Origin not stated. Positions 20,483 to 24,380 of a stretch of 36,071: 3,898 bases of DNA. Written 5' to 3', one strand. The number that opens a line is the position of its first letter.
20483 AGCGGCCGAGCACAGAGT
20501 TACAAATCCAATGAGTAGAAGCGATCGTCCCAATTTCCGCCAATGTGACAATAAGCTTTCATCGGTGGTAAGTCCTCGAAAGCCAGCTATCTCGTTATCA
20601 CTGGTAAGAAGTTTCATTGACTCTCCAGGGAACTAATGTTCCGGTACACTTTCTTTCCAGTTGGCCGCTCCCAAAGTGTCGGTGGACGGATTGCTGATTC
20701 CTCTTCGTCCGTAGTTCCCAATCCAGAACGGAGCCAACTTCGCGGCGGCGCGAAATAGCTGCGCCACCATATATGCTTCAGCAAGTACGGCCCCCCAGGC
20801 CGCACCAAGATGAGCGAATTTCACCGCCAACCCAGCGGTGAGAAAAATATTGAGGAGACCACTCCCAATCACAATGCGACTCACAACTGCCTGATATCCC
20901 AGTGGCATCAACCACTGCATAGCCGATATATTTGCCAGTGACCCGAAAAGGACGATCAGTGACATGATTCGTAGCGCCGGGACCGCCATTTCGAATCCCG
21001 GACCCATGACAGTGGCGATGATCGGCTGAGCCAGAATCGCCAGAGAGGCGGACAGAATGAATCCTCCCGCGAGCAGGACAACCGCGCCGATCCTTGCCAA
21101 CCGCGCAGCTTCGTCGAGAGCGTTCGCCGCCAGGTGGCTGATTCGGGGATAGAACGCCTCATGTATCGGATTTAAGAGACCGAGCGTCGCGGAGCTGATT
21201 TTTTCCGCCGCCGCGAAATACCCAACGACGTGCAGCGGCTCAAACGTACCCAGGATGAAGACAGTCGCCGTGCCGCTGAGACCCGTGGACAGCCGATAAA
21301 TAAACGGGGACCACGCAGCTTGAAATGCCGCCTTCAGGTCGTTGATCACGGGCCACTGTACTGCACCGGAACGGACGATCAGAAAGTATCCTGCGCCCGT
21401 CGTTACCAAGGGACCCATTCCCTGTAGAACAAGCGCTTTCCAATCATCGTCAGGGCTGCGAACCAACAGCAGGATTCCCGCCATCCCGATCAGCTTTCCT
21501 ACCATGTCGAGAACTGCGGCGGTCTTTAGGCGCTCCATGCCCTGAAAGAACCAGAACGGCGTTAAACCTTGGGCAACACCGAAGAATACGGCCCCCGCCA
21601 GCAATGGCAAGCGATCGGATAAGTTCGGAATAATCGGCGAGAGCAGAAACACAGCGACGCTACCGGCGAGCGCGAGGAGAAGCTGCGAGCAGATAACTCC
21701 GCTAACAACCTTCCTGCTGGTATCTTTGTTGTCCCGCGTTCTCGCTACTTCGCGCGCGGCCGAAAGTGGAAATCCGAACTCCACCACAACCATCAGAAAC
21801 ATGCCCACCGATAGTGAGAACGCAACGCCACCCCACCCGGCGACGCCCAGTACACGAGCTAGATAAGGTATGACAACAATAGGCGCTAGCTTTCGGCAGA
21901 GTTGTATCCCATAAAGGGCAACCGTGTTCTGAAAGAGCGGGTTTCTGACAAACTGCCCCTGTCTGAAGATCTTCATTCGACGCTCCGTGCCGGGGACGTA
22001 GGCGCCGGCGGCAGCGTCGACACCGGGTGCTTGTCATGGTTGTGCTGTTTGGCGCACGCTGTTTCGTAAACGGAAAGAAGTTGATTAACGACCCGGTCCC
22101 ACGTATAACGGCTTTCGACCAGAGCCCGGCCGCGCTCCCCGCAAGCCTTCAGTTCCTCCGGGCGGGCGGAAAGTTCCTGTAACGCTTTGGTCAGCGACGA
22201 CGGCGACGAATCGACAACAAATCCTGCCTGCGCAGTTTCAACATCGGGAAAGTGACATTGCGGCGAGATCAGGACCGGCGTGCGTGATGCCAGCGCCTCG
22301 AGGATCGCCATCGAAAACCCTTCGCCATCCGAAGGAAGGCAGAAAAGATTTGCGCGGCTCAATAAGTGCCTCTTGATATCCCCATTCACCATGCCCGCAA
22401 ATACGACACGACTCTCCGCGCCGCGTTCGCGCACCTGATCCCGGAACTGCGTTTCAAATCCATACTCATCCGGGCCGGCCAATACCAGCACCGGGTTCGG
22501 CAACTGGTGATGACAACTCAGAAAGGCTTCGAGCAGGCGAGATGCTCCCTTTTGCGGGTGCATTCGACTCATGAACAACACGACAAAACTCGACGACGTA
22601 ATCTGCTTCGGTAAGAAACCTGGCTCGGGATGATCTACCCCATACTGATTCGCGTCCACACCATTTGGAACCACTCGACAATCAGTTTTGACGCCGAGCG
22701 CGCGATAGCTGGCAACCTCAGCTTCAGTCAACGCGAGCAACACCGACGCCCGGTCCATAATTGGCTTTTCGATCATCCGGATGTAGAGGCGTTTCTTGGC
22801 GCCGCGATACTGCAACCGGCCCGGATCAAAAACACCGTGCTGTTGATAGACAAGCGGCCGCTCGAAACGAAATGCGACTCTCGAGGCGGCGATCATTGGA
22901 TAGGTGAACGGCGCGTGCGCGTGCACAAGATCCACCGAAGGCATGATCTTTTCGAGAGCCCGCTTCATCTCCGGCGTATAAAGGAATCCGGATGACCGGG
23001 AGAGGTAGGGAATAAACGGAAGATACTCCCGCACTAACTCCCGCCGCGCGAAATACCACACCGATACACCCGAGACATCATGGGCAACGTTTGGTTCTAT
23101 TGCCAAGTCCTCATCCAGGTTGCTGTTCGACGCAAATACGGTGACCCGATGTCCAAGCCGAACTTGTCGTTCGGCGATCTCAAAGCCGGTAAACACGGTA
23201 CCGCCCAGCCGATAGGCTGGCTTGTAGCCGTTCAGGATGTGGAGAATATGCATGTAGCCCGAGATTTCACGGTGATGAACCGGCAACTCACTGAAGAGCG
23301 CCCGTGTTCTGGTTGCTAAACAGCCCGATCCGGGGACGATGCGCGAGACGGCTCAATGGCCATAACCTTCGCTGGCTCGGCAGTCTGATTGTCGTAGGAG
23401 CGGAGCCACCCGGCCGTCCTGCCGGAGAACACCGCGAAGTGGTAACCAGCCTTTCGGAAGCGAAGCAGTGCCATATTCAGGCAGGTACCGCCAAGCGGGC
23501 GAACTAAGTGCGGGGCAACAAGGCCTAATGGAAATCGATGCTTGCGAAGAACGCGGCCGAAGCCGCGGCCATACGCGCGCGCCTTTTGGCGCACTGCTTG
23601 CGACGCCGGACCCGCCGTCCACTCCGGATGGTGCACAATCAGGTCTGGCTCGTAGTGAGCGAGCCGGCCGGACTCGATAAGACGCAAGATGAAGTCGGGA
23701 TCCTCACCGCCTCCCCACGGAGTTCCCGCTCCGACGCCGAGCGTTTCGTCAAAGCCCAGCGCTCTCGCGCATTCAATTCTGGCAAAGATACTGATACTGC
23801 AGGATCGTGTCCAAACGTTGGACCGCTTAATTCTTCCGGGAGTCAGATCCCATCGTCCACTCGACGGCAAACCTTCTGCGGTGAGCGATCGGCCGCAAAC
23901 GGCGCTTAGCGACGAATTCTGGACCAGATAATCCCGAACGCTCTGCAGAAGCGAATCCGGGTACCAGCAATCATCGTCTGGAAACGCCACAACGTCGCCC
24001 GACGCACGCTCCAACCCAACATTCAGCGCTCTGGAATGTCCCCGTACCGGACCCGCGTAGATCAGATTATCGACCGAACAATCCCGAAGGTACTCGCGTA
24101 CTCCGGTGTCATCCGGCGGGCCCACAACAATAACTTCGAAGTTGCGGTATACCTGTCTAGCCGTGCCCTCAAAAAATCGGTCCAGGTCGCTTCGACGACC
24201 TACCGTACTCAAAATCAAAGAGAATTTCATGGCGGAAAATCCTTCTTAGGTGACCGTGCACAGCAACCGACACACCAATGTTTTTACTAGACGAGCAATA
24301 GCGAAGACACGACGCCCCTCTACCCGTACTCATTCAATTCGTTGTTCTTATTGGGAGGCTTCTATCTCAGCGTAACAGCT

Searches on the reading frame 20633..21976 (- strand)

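Call 18: search_protein_families(library=pfam, proteins=[window:20633-21976:-], max_evalue=0.00001)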
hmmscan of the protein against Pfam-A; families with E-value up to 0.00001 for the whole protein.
window:20633-21976:- (447 aa): 2 families
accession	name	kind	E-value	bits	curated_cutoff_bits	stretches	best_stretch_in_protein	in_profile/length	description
PF01943.22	Polysacc_synt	-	1.8e-35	123.1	28.2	1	15-282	2-273/274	Polysaccharide biosynthesis protein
PF13440.11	Polysacc_synt_3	-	1.9e-09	37.6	23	1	39-332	2-292/293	Polysaccharide biosynthesis protein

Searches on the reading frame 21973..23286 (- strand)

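Call 18: search_protein_families(library=pfam, proteins=[window:21973-23286:-], max_evalue=0.00001)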
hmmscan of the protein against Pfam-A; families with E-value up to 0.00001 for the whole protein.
window:21973-23286:- (437 aa): 6 families
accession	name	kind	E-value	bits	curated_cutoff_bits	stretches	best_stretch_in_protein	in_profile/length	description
PF00534.26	Glycos_transf_1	-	1.1e-26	93.9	26.4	1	231-387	13-170/172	Glycosyl transferases group 1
PF13692.12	Glyco_trans_1_4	-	9.2e-23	81.5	27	1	234-373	2-140/142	Glycosyl transferases group 1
PF13439.12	Glyco_transf_4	-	3.7e-22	79.6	28.5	1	28-213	2-169/170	Glycosyltransferase Family 4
PF13579.12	Glyco_trans_4_4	-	5.7e-20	72.7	29.7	1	36-209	9-158/158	Glycosyl transferase 4-like domain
PF20706.3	GT4-conflict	-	4.1e-09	36.3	26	1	230-403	194-385/385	Family 4 Glycosyltransferase in conflict systems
PF13524.12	Glyco_trans_1_2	-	1.8e-08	34.9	25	1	284-404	27-143/144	Glycosyl transferase-like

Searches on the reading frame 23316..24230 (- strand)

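Call 53: search_protein_families(library=pfam, proteins=[window:23316-24230:-], max_evalue=0.001)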
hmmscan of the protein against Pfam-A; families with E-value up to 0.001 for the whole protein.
window:23316-24230:- (304 aa): 2 families
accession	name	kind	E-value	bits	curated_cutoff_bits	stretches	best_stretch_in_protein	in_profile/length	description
PF00535.33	Glycos_transf_2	-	1.6e-12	48.2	23.3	1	4-114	1-115/168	Glycosyl transferase family 2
PF13641.12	Glyco_tranf_2_3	-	2.5e-06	28.1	27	1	4-218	4-226/230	Glycosyltransferase like family 2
